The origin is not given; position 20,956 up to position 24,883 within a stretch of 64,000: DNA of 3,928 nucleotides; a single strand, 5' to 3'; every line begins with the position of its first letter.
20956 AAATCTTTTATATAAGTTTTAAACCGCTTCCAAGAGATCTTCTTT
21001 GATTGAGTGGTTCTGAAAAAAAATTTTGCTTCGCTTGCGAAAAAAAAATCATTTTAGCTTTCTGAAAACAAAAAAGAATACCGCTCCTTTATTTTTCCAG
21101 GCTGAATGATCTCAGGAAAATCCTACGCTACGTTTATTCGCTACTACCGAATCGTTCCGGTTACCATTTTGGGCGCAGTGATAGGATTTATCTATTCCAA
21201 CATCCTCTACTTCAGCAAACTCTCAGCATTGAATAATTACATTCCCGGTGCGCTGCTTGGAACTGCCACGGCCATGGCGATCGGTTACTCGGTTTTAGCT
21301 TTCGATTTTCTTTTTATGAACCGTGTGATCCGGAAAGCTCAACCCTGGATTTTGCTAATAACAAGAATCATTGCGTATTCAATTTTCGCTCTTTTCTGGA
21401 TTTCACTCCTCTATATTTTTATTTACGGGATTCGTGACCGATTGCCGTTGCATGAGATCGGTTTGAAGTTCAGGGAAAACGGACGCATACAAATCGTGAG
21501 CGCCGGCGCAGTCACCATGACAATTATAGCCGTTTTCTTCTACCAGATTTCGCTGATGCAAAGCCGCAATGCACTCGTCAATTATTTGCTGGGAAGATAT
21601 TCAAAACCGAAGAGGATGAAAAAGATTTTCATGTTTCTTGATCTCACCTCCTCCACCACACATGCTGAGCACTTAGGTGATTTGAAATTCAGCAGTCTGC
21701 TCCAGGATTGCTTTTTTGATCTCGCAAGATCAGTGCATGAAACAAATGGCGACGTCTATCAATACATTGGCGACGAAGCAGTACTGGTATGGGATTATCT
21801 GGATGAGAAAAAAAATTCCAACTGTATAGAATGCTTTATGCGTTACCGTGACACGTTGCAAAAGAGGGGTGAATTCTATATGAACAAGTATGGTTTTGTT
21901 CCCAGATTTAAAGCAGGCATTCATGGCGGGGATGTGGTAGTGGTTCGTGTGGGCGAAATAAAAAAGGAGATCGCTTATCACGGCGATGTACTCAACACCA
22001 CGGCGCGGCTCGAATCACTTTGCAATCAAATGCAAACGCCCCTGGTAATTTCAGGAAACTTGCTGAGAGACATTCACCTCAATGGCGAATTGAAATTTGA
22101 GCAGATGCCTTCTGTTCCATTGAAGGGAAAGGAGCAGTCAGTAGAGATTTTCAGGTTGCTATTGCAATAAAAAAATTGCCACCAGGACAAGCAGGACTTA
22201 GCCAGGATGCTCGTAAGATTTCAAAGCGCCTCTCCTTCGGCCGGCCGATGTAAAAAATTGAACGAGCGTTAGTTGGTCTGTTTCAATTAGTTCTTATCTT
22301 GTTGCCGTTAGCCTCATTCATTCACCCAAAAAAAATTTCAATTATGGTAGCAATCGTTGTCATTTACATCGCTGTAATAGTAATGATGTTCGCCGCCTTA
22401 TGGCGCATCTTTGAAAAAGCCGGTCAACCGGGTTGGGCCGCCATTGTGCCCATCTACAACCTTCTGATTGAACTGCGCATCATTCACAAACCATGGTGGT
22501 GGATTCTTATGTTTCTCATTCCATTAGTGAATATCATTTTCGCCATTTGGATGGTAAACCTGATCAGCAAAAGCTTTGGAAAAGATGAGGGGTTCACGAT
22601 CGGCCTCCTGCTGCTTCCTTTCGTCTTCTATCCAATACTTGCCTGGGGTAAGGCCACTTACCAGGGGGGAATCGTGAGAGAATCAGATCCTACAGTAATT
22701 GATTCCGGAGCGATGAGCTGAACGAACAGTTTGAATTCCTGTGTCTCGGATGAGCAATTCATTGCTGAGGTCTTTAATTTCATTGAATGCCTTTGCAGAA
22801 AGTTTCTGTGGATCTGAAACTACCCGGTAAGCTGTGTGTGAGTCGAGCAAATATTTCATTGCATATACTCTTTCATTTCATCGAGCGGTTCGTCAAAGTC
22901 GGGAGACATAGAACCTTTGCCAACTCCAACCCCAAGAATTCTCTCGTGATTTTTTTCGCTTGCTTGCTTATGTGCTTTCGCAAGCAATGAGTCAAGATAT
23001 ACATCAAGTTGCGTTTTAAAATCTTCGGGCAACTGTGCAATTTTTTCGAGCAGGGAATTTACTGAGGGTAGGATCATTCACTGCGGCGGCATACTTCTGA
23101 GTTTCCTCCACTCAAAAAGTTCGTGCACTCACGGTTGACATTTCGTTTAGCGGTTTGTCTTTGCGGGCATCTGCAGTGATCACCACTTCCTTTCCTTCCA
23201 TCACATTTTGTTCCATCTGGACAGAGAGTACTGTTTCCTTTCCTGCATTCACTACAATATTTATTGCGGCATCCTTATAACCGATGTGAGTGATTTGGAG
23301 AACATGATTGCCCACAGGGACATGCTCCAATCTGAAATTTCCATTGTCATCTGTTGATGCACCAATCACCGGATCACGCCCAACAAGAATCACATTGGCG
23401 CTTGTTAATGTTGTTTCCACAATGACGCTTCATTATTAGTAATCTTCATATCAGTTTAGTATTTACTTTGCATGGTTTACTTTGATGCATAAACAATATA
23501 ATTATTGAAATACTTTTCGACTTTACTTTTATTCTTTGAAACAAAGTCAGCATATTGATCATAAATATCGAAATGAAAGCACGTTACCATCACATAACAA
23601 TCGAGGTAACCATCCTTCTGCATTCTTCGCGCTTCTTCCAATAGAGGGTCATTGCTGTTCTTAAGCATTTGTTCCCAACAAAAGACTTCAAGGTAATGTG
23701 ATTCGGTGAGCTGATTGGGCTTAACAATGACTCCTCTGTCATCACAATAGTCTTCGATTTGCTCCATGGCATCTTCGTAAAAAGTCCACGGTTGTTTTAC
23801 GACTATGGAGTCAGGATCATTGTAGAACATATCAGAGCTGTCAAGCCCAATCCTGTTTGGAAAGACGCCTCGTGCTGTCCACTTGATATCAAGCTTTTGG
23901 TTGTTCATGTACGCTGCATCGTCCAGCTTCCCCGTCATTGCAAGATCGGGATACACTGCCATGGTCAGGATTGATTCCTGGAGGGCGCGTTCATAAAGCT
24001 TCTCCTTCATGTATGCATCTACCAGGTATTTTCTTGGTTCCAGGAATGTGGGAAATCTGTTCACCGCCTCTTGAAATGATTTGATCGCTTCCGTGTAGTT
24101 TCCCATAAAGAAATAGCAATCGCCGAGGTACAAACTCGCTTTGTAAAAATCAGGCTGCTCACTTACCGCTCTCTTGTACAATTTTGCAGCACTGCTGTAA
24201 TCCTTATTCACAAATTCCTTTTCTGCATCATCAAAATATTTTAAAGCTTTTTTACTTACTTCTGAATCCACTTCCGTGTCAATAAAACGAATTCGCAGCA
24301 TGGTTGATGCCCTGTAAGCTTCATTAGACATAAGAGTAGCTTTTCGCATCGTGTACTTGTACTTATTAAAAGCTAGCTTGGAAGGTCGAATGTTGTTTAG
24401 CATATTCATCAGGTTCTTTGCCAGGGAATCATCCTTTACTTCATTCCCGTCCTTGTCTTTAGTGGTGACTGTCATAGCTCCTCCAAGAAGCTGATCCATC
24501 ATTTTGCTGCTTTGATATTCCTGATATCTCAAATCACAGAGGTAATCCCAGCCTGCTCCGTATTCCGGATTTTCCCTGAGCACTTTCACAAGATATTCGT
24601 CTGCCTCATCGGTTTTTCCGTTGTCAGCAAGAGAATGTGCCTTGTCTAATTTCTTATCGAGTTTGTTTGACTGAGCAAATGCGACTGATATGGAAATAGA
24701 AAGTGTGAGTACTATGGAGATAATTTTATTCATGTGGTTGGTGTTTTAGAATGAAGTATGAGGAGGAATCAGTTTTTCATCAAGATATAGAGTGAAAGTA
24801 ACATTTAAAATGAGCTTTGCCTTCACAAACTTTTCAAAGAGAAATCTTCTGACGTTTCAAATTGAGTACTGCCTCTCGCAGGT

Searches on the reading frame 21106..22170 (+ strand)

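Call 111: search_protein_families(library=pfam, proteins=[window:21106-22170:+], max_evalue=0.0001)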
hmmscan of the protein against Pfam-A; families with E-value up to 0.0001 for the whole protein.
window:21106-22170:+ (354 aa): 1 family
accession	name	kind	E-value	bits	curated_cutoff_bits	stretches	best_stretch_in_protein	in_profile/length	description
PF00211.25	Guanylate_cyc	-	5.8e-08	33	21.9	1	175-344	11-175/183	Adenylate and Guanylate cyclase catalytic domain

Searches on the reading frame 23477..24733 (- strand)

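Call 111: search_protein_families(library=pfam, proteins=[window:23477-24733:-], max_evalue=0.0001)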
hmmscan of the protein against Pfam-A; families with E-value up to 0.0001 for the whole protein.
window:23477-24733:- (418 aa): 10 families
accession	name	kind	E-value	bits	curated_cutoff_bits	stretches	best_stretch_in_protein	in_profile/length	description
PF14559.12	TPR_19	-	1.1e-14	54.9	25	1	177-218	5-46/68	Tetratricopeptide repeat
PF13432.12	TPR_16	-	1.5e-12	48.1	32.7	1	177-228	11-62/65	Tetratricopeptide repeat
PF07719.23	TPR_2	-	3.6e-12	45.8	27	1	201-229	5-33/34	Tetratricopeptide repeat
PF00515.34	TPR_1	-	3.7e-11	42.8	27.8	1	199-230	3-34/34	Tetratricopeptide repeat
PF13428.12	TPR_14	-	5.8e-11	42.4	23.5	0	199-239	3-43/44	Tetratricopeptide repeat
PF13174.12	TPR_6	-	8.6e-10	39.1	26.3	1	199-229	2-32/33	Tetratricopeptide repeat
PF13181.12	TPR_8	-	2.4e-08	33.9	25.7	0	203-228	7-32/34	Tetratricopeptide repeat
PF13424.12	TPR_12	-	1.4e-06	28.9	30.1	0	200-227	4-33/77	Tetratricopeptide repeat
PF12895.13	ANAPC3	-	1.7e-05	25.4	27.2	1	176-251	2-76/82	Anaphase-promoting complex, cyclosome, subunit 3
PF13431.12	TPR_17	-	2.7e-05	24.5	24.4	0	185-217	1-33/34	Tetratricopeptide repeat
